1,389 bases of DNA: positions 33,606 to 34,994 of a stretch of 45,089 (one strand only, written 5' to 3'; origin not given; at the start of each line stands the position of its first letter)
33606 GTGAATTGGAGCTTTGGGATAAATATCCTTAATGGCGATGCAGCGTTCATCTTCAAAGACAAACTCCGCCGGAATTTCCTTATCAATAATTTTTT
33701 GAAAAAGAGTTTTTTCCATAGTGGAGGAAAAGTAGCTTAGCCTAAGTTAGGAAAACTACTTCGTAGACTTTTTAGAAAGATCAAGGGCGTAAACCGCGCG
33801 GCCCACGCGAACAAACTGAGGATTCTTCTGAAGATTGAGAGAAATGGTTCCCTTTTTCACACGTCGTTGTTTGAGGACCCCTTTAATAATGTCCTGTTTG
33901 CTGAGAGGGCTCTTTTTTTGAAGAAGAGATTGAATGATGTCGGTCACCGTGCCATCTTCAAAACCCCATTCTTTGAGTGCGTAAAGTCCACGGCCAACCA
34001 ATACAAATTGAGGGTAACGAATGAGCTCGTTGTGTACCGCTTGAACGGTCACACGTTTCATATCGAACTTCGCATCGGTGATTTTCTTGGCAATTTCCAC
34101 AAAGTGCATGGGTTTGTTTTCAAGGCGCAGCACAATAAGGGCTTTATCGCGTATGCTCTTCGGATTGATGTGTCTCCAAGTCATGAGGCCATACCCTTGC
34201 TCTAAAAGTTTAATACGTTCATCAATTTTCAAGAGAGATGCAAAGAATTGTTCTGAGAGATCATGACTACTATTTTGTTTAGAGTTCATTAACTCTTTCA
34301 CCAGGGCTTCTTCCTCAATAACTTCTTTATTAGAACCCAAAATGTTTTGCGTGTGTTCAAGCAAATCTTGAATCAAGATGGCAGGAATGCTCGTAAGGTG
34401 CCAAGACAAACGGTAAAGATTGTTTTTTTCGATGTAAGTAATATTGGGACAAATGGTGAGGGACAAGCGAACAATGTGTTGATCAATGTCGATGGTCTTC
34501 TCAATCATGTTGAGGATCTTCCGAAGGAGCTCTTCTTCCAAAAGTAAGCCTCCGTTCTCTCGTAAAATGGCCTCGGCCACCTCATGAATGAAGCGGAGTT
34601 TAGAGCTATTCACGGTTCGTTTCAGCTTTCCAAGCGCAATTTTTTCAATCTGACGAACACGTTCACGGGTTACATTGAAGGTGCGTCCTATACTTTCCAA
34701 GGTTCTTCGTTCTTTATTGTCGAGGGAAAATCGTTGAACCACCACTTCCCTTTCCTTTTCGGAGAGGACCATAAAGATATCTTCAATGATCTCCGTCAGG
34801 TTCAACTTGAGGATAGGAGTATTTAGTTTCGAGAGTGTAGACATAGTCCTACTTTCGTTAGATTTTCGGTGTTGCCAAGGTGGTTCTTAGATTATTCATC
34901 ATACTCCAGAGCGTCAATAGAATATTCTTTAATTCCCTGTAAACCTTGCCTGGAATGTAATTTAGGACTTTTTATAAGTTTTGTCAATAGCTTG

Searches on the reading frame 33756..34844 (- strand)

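Call 107: search_protein_families(library=pfam, proteins=[window:33756-34844:-], max_evalue=0.001)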
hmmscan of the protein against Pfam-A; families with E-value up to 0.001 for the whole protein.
window:33756-34844:- (362 aa): 2 families
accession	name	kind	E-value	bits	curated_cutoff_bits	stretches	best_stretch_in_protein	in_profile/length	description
PF04545.22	Sigma70_r4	-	1.7e-15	56.7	24.1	1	26-75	4-49/50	Sigma-70, region 4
PF05066.19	HARE-HTH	-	1.3e-07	32.3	25.9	1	231-293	3-71/71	HB1, ASXL, restriction endonuclease HTH domain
